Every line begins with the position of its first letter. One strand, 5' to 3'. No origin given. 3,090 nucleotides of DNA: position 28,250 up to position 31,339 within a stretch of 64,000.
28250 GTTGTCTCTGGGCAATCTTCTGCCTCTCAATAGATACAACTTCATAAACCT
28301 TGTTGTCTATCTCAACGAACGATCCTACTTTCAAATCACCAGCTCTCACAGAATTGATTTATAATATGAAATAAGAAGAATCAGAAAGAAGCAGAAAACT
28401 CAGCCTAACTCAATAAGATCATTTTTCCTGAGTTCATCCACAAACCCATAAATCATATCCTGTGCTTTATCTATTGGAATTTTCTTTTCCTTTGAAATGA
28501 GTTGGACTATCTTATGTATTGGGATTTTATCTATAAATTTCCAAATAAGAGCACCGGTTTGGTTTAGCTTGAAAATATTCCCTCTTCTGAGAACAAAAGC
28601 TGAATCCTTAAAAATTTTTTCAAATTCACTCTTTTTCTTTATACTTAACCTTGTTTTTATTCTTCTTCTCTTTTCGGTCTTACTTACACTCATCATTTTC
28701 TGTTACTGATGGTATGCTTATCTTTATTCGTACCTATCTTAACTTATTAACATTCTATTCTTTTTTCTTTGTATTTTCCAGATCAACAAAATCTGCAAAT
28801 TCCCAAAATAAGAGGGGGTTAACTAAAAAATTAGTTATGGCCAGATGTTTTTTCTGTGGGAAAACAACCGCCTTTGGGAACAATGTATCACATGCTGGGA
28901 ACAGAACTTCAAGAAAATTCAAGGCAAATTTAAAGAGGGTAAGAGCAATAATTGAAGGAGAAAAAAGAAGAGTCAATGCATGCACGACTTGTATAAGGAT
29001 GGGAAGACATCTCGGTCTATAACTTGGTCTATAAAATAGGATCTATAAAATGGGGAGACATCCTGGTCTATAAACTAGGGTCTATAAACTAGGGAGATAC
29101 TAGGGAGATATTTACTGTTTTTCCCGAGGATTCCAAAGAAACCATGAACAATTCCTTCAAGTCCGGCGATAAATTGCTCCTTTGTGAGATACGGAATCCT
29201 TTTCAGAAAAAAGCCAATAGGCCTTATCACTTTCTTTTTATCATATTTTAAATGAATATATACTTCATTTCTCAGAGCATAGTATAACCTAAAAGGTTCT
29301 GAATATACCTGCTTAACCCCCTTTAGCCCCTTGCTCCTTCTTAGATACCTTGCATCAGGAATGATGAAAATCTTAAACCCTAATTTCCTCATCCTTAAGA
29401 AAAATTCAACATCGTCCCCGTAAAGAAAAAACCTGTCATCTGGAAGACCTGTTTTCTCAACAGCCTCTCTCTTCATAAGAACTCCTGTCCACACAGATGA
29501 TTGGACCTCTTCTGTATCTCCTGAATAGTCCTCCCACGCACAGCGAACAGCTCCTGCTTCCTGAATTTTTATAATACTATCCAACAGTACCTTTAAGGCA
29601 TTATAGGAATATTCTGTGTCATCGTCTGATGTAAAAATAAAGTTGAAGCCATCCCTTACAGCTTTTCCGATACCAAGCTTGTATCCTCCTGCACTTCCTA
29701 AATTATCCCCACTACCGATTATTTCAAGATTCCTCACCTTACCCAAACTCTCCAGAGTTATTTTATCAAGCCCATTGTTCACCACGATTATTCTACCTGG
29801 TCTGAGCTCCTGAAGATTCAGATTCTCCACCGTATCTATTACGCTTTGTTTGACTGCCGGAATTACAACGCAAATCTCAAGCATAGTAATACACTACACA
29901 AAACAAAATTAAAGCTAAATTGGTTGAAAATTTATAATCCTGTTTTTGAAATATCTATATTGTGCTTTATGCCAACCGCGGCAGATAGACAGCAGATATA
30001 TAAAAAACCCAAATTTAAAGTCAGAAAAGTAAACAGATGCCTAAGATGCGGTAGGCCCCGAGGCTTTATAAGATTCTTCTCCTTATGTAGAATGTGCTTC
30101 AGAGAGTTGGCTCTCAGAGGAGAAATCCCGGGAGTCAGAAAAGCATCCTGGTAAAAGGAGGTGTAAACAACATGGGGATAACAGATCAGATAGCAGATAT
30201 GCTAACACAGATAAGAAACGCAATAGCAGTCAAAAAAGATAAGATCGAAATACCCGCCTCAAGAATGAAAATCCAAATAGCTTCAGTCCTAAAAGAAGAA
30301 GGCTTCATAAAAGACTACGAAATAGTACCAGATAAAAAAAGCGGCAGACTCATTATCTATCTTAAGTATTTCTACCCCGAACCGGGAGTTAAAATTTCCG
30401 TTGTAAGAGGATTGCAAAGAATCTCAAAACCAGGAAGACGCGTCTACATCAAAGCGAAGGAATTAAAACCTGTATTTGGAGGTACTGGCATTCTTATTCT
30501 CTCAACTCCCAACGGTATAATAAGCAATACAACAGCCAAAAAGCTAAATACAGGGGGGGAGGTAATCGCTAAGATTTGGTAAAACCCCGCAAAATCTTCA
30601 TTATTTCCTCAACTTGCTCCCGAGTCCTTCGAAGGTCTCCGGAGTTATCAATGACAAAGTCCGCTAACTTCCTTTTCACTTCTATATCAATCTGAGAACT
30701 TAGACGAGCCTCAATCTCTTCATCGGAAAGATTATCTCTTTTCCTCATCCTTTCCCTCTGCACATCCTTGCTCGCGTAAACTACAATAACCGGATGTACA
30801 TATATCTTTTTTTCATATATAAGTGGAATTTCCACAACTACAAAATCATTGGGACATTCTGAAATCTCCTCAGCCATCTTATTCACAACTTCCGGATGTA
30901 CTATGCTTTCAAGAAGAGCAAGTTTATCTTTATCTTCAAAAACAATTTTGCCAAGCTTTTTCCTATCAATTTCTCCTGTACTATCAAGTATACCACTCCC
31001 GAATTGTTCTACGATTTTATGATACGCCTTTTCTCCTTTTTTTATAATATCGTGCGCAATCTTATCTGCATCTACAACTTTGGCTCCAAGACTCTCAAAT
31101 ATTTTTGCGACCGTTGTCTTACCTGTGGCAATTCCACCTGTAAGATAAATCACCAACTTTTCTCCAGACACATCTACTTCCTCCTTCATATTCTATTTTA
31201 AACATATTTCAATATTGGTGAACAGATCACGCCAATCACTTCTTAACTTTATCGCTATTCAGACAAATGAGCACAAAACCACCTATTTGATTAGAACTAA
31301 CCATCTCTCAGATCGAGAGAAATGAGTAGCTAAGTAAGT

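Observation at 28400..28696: Stand-alone PqqD-like (RiPP recognition element-type) gene 50 bp upstream of, and co-oriented with, efp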

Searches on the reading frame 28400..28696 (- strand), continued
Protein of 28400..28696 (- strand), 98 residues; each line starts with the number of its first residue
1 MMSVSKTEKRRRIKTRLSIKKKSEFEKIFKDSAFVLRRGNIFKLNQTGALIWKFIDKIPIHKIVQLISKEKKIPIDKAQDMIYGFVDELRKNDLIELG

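Call 37: search_solved_structures(query=A2, max_evalue=1, show_alignments=2)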
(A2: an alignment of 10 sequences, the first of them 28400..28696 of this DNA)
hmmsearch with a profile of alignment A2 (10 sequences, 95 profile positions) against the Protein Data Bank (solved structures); distinct sequences matched with E-value up to 1: 41.
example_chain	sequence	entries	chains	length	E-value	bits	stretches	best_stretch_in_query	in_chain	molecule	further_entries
8prj_A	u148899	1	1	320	5.3e-09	39.4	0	33-49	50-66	v31Bagel8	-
9x90_B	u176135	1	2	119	1.3e-06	31.7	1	27-93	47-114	Lasso peptide biosynthesis PqqD family chaperone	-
8prs_A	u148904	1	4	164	0.00044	23.7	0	33-49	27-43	nvBagel4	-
5v1u_A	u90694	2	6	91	0.00092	22.6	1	24-91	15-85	TbiB1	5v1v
9x8z_B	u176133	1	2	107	0.0056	20.1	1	12-91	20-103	PqqD family protein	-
4yy2_A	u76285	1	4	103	0.014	18.9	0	50-86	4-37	dTor_3x33L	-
8pra_A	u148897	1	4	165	0.023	18.1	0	33-49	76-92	Cell surface protein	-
4yy5_A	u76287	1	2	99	0.036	17.5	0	52-86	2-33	dTor_3x33L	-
8pro_A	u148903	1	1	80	0.42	14.1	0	33-49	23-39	Cell surface protein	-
8prd_A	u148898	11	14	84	0.49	13.9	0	33-49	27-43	Cell surface protein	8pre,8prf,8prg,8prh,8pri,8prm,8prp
8prl_A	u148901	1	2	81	0.53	13.8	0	33-49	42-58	Cell surface protein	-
6dzl_A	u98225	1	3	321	0.57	13.7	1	18-80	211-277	Ebola virus Makona GP1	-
7jph_A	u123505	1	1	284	0.58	13.6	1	18-80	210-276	Envelope glycoprotein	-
6eay_B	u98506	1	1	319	0.6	13.6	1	18-80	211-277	Envelope glycoprotein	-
7tn9_T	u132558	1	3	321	0.6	13.6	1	18-80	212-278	Envelope glycoprotein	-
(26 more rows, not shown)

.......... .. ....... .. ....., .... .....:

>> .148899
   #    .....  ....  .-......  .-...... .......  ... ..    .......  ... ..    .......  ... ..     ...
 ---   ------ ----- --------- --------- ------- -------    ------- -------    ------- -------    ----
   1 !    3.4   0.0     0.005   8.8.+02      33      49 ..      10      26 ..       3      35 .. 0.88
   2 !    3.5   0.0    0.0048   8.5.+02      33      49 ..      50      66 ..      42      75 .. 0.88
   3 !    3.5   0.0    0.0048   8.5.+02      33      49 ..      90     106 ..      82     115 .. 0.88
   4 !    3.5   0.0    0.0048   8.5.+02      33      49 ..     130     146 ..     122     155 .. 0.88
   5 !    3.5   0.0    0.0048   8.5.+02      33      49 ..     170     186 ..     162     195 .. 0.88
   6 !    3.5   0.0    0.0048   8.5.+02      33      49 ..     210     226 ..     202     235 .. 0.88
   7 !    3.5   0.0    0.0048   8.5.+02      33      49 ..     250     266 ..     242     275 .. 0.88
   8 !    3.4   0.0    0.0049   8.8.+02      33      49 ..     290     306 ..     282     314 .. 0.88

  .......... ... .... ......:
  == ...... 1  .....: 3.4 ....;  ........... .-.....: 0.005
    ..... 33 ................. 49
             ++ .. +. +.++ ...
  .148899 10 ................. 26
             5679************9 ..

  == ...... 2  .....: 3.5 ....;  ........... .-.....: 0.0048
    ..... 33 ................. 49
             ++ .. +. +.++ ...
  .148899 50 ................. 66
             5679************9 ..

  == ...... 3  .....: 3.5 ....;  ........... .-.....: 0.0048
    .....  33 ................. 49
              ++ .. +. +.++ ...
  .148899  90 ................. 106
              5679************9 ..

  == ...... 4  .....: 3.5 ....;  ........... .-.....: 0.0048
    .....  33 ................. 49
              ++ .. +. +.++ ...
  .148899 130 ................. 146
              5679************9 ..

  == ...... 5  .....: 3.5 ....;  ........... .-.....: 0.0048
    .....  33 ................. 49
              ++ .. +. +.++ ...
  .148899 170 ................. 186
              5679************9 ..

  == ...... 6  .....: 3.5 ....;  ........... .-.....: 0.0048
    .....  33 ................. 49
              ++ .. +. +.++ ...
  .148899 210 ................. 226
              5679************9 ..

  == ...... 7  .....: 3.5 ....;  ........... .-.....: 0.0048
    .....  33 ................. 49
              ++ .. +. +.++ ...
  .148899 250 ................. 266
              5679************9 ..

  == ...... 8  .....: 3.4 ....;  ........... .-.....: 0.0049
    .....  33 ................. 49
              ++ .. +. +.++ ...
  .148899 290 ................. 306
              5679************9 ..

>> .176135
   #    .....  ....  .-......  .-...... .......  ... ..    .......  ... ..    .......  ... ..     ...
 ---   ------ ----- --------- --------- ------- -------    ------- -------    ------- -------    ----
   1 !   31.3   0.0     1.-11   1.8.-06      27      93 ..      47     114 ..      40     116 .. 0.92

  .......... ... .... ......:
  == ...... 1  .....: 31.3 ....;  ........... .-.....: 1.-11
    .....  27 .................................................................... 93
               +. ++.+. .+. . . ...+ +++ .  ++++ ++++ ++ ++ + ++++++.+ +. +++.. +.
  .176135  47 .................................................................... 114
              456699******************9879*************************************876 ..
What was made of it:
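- A profile search of the PDB finds lasso B1 chaperones (9x90_B at E 1.3e-6, also TbiB1 and TfuB1; call 37).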

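Call 45: predict_structure(alignment_id=A2)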
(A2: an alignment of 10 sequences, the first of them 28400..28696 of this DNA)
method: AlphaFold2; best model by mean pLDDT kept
length: 98 residues; sequences in the alignment: 10
mean_pLDDT: 83.5   pTM: 0.68
mean pLDDT of the five models: 83.5, 82.1, 81.8, 80.7, 79.4
residues with pLDDT >= 90: 62; 70-90: 18; 50-70: 7; < 50: 11
segments of 3 or more residues with pLDDT < 50: 1-5, 11-15
pLDDT, mean of each block of 10 residues (from residue 1): 49 61 90 92 92 89 92 92 91 87
secondary structure, 60 per line:
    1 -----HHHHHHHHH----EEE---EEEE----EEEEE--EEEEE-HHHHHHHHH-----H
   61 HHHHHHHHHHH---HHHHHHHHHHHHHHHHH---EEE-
elements in order: H6-14 E19-21 E25-28 E33-37 E40-44 H46-54 H60-71 H75-91 E95-97

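Call 47: fold_search(model_id=the predicted structure, library=pdb)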
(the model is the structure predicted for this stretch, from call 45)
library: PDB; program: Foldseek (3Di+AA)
matches with E <= 10: 363; with E <= 0.001: 0
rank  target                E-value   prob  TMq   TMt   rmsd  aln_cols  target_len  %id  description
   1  5v1v_A                2.9e-03  1.00  0.71  0.79   1.8        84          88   23  TbiB1 in Complex with the TbiA(alpha) Leader Peptide (released 2018-09-05)
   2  5v1u_B                4.5e-03  1.00  0.68  0.77   2.7        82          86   20  TbiB1 in Complex with the TbiA(beta) Leader Peptide (released 2018-09-05)
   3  5v1u_A                6.2e-03  1.00  0.66  0.77   2.9        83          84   22  TbiB1 in Complex with the TbiA(beta) Leader Peptide (released 2018-09-05)
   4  5v1u_D                8.4e-03  1.00  0.69  0.80   2.2        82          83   22  TbiB1 in Complex with the TbiA(beta) Leader Peptide (released 2018-09-05)
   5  5v1u_C                2.4e-02  1.00  0.68  0.78   2.2        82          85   22  TbiB1 in Complex with the TbiA(beta) Leader Peptide (released 2018-09-05)
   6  5sxy_MODEL_1_A        3.5e-02  1.00  0.67  0.70   2.7        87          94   11  The solution NMR structure for the PqqD truncation of Methylobacterium extorquens PqqCD representing a functio (released 2017-05-24)
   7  5ehk_A                5.1e-02  0.98  0.52  0.07   5.0       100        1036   11  Crystal structure of tRNA dependent lantibiotic dehydratase MibB from Microbispora sp. 107891 (released 2016-03-02)
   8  6jx3_B                7.0e-02  1.00  0.70  0.80   2.2        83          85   19  Lasso peptide synthetase B1 complexed with the leader peptide (released 2019-06-26)
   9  4bs9                  3.8e-01  0.94  0.60  0.10   2.8        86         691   14  Structure of the heterocyclase TruD (released 2013-11-06)
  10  4v1u_B                4.3e-01  0.47  0.39  0.08   5.1        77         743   10  Heterocyclase in complex with substrate and Cofactor (released 2015-01-14)
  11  4v1v_B                4.9e-01  0.66  0.47  0.08   3.7        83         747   13  Heterocyclase in complex with substrate and Cofactor (released 2015-01-14)
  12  4v1t_B                5.2e-01  0.75  0.52  0.09   3.7        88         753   10  Heterocyclase in complex with substrate and Cofactor (released 2015-01-14)
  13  8rv3_B                5.2e-01  0.57  0.30  0.24  10.9        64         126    6  Structure of the domain IV of the replication factor RctB from Vibrio cholerae (released 2025-02-12)
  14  8hkr_B                5.9e-01  0.92  0.65  0.19   2.7        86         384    7  Crystal Structure of Histone H3 Lysine 79 (H3K79) Methyltransferase Rv2067c from Mycobacterium tuberculosis (released 2023-10-18)
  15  4csw_A                5.9e-01  0.66  0.51  0.16   5.0        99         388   10  Rhodothermus marinus YCFD-like ribosomal protein L16 Arginyl hydroxylase (released 2014-04-09)
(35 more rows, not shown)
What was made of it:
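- On PqqD family / RRE domain (Pfam PF05402): Top PDB hits are all RREs (calls 45, 47).
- Closest known: Lasso-peptide B1 proteins. Same: Both are stand-alone proteins of about 90 aa with the same fold (TM 0.71-0.80, rmsd 1.8-2.9 A to TbiB1; call 47).
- The AF2 model has pLDDT 83.5, and its top structural hits are all RREs: TbiB1 with leader (TM 0.71/0.79, rmsd 1.8 A), PqqD 5sxy, TfuB1, and the RRE domains of MibB, TruD and LynD (calls 45, 47).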

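Call 55: list_cluster_members(proteins=[P0001, P0053, P0054, P0057, P0071, P0002, P0014, P0020, P0007, P0017])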
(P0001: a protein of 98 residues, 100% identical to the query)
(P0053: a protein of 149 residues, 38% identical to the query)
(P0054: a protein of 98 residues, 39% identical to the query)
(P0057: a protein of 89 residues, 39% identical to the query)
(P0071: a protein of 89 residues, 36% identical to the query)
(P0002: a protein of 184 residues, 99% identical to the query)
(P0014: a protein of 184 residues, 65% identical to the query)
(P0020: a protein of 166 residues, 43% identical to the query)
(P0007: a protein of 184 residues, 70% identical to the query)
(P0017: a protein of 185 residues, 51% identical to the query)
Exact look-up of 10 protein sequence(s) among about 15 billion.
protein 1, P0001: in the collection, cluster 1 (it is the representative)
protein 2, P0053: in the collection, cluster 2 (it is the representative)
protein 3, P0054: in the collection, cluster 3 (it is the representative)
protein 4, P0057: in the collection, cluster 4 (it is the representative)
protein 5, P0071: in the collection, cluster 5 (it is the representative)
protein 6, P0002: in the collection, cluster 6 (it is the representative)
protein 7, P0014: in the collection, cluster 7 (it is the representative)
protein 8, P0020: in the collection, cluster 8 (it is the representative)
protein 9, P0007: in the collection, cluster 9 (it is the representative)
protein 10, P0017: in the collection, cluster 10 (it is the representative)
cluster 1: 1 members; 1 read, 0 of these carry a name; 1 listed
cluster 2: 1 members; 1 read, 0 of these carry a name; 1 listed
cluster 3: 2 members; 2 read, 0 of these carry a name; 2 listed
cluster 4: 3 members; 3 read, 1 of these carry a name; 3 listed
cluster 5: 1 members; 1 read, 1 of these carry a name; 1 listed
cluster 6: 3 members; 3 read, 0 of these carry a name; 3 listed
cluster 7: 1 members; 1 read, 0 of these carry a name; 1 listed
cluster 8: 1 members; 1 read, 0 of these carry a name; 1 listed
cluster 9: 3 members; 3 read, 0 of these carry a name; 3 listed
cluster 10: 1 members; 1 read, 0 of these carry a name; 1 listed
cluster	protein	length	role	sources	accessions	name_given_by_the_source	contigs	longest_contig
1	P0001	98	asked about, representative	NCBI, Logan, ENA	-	-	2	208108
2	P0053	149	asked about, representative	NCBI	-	-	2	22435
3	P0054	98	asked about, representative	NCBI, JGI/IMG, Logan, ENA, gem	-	-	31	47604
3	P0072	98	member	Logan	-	-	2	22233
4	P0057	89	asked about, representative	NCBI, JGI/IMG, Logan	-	hypothetical protein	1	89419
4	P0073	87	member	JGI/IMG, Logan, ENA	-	-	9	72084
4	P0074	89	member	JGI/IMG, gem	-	-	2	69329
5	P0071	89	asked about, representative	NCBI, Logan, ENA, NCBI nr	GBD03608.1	hypothetical protein HRbin19_00902 [bacterium HR19]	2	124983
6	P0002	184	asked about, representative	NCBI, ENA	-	-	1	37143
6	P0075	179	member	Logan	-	-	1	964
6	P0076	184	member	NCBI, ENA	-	-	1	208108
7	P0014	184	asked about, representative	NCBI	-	-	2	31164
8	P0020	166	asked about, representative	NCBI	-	-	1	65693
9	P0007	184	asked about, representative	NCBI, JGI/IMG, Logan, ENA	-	-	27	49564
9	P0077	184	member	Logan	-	-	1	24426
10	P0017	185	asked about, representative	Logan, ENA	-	-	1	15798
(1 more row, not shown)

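Call 57: search_protein_families(library=padloc, proteins=[window:28400-28696:-], max_evalue=0.01)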
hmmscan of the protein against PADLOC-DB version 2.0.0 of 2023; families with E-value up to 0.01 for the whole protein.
window:28400-28696:- (98 aa): 0 families

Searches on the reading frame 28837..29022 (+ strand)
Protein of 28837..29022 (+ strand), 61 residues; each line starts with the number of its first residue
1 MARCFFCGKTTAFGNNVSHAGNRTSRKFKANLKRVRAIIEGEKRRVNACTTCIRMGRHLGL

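Call 5: search_protein_families(library=pfam, proteins=[window:28837-29022:+], max_evalue=1)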
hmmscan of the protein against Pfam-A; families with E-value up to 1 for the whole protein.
window:28837-29022:+ (61 aa): 4 families
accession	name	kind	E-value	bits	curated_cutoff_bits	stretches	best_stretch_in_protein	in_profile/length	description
PF00830.24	Ribosomal_L28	-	3.4e-18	65.8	27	1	3-57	2-58/60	Ribosomal L28 family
PF06689.19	zf-C4_ClpX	-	0.0027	18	27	0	3-11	2-10/39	ClpX C4-type zinc finger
PF22117.2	Fer4_Nqo3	-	0.091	13.4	27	0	38-57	3-22/67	NADH-quinone oxidoreductase subunit 3, ferredoxin-like domain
PF02892.21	zf-BED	-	0.16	12.5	20.6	1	1-18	16-33/44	BED zinc finger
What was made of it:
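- Checked: L28 is at 28837-29022 (+), divergent, with a 140-bp gap (call 5).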

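Call 6: search_protein_families(library=ncbifam, proteins=[window:28837-29022:+], max_evalue=1)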
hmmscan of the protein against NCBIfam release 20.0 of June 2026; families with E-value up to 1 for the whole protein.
window:28837-29022:+ (61 aa): 1 family
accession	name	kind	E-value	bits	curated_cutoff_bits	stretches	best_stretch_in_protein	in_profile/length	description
TIGR00009.1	L28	equivalog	9.7e-18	64.4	48.3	1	1-54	1-57/58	50S ribosomal protein L28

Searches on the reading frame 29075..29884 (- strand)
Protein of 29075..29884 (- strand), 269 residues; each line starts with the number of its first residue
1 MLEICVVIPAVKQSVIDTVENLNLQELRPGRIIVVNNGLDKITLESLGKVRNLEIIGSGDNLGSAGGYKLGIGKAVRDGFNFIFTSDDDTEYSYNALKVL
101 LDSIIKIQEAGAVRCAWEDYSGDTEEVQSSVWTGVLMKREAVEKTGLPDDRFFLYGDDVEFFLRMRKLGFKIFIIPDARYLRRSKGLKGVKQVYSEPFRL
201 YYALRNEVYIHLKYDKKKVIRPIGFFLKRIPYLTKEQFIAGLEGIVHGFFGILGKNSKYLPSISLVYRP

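Call 5: search_protein_families(library=pfam, proteins=[window:29075-29884:-], max_evalue=1)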
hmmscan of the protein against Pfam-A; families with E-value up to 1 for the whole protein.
window:29075-29884:- (269 aa): 3 families
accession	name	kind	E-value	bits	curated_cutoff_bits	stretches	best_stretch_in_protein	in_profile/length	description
PF00535.33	Glycos_transf_2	-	6.3e-08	33.2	23.3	1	6-131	2-130/168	Glycosyl transferase family 2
PF13641.12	Glyco_tranf_2_3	-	0.00011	22.7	27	1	133-186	162-214/230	Glycosyltransferase like family 2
PF13632.12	Glyco_trans_2_3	-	0.033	14.5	27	1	127-179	69-120/198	Glycosyl transferase family group 2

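Call 6: search_protein_families(library=ncbifam, proteins=[window:29075-29884:-], max_evalue=1)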
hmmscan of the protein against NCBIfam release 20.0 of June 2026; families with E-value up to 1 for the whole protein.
window:29075-29884:- (269 aa): 4 families
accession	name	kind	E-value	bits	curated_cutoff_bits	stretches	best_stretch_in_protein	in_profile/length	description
NF050113.1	gal_furan_GlfT1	equivalog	2.2e-18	66.6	330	2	9-103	8-104/290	galactofuranosyltransferase GlfT1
TIGR01556.1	rhamnosyltran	subfamily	1.5e-14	53.9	200.55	2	127-211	145-236/281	rhamnosyltransferase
TIGR03937.1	PgaC_IcaA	equivalog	0.0061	15.6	422.3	1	4-113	47-159/407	poly-beta-1,6-N-acetyl-D-glucosamine synthase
NF041875.1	EPS_EpsD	equivalog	0.024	14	370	0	130-184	154-208/325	exopolysaccharide biosynthesis glycosyltransferase EpsD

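Call 57: search_protein_families(library=padloc, proteins=[window:29075-29884:-], max_evalue=0.01)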
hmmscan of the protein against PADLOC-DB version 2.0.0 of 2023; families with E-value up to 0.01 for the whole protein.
window:29075-29884:- (269 aa): 0 families

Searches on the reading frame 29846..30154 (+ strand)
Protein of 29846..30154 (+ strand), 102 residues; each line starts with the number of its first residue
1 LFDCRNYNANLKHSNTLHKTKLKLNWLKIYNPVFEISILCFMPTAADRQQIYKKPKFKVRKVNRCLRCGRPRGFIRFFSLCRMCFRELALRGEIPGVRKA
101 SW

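Call 43: search_protein_families(library=pfam, proteins=[window:29846-30154:+], max_evalue=0.01)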
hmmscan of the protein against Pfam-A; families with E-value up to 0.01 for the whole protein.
window:29846-30154:+ (102 aa): 1 family
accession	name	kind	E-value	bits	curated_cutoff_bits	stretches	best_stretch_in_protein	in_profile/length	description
PF00253.27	Ribosomal_S14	-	4.2e-23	81.3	27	1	51-101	2-54/54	Ribosomal protein S14p/S29e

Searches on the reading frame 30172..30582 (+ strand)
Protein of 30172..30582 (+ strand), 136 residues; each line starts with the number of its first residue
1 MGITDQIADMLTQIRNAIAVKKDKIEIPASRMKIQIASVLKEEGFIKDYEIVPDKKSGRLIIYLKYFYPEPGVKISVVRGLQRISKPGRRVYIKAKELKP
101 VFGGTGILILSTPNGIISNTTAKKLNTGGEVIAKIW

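Call 43: search_protein_families(library=pfam, proteins=[window:30172-30582:+], max_evalue=0.01)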
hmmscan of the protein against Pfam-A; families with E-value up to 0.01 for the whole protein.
window:30172-30582:+ (136 aa): 1 family
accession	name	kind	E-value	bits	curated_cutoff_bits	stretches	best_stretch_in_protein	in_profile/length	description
PF00410.24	Ribosomal_S8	-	1.7e-42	144.8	24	1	5-136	1-126/126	Ribosomal protein S8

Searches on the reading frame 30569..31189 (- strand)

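Call 43: search_protein_families(library=pfam, proteins=[window:30569-31189:-], max_evalue=0.01)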
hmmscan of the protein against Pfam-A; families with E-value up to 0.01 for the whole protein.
window:30569-31189:- (206 aa): 4 families
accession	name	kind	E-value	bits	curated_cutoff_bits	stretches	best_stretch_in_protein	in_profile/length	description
PF01121.26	CoaE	-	2.5e-55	187.4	27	1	13-186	2-178/180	Dephospho-CoA kinase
PF13238.12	AAA_18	-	2.8e-05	25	29.4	1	14-158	1-121/128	AAA domain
PF13671.12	AAA_33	-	0.00074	20.3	27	0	13-54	1-43/143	AAA domain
PF13521.12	AAA_28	-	0.0011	19.7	27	1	14-88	2-82/164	AAA domain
